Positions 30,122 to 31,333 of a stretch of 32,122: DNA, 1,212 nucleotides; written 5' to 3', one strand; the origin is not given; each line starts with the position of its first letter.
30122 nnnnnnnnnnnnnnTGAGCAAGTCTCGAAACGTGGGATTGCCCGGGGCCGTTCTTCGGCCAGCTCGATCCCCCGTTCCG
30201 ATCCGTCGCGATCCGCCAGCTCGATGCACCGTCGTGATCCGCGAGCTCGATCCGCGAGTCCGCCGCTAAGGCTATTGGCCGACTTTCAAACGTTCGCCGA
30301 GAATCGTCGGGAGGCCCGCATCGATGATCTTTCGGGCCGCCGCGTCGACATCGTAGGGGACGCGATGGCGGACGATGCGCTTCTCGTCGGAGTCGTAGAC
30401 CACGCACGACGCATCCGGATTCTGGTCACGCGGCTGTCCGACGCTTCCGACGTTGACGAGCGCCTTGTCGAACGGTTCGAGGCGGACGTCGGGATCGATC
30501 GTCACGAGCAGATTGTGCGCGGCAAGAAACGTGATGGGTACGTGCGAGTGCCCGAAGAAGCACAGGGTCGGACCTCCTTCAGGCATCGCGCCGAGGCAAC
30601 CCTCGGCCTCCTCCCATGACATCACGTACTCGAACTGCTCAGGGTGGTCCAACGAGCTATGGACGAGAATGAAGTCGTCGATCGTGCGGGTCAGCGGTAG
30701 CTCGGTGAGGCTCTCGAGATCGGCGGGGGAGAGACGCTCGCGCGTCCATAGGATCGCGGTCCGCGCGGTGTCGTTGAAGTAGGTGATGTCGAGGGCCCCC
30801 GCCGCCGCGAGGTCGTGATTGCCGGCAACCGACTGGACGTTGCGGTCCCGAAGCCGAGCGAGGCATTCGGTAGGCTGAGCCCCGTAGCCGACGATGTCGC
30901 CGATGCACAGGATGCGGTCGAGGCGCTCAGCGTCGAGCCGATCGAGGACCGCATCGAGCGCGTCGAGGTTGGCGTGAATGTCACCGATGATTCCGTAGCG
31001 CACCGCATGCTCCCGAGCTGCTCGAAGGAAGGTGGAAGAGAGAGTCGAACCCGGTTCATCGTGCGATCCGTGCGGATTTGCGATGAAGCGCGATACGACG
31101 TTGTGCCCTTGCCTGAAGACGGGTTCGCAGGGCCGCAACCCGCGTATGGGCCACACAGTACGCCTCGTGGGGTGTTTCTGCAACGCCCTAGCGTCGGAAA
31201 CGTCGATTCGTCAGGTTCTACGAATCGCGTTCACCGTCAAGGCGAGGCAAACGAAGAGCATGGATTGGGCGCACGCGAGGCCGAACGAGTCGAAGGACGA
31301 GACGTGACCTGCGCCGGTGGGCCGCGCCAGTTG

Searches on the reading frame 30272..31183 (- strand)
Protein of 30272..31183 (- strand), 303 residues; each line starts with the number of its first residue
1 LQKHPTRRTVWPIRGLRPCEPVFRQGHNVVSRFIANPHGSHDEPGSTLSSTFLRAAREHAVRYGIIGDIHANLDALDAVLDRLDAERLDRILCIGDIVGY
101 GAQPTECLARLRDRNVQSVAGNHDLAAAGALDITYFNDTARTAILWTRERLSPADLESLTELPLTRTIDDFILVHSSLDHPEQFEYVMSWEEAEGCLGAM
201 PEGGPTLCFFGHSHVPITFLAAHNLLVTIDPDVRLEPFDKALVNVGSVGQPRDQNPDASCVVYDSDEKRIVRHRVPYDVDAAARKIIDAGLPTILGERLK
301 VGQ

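Call 25: search_protein_families(library=pfam, proteins=[window:30272-31183:-], max_evalue=0.001)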
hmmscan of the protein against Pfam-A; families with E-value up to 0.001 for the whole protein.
window:30272-31183:- (303 aa): 2 families
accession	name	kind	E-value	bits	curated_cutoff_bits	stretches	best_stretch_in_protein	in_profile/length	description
PF12850.12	Metallophos_2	-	1.6e-16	61.1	27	1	62-267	2-153/154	Calcineurin-like phosphoesterase superfamily domain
PF00149.33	Metallophos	-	1.5e-13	52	21.5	1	62-216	2-191/191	Calcineurin-like phosphoesterase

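Call 44: search_protein_families(library=ncbifam, proteins=[window:30272-31183:-], max_evalue=0.00001)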
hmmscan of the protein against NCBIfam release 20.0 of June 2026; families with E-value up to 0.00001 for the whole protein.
window:30272-31183:- (303 aa): 3 families
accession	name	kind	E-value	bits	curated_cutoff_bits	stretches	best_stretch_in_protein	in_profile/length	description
NF001204.0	PRK00166.1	equivalog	2.1e-07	30.5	176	1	65-127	5-70/276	symmetrical bis(5'-nucleosyl)-tetraphosphatase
NF008516.0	PRK11439.1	equivalog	2.8e-07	30.7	326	1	65-131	21-88/218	protein-serine/threonine phosphatase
TIGR00040.1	yfcE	subfamily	1.1e-06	28.8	56.25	0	63-215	3-117/158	YfcE family phosphodiesterase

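Call 50: search_solved_structures(query=window:30272-31183:-, max_evalue=0.01, show_alignments=1)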
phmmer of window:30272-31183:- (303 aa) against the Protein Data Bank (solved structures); distinct sequences matched with E-value up to 0.01: 3.
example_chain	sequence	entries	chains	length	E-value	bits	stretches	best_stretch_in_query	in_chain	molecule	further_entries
3rqz_A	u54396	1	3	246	3.7e-41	144.6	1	59-302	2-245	Metallophosphoesterase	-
9t9n_A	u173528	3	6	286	6.1e-05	25.6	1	63-147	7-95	Bis(5'-nucleosyl)-tetraphosphatase, symmetrical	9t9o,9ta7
1g5b_A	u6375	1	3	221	0.00066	22.2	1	64-126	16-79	SERINE/THREONINE PROTEIN PHOSPHATASE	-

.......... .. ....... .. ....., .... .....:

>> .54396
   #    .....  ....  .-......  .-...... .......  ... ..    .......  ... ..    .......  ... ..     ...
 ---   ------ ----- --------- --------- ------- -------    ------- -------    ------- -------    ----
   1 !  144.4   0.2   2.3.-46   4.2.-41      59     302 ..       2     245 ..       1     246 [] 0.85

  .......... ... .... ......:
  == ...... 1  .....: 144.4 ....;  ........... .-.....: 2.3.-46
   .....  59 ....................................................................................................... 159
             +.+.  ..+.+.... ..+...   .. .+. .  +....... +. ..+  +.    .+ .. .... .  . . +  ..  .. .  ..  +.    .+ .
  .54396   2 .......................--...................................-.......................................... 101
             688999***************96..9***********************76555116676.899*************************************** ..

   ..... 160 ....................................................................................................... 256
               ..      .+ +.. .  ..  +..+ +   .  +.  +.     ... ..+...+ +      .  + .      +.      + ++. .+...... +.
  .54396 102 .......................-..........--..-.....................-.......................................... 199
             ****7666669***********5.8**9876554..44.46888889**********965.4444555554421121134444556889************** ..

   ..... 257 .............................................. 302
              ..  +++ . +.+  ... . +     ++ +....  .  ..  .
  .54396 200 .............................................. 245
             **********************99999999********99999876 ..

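Call 64: search_protein_families(library=padloc, proteins=[window:30272-31183:-], max_evalue=0.01)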
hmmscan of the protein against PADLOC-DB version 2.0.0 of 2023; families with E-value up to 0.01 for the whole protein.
window:30272-31183:- (303 aa): 0 families
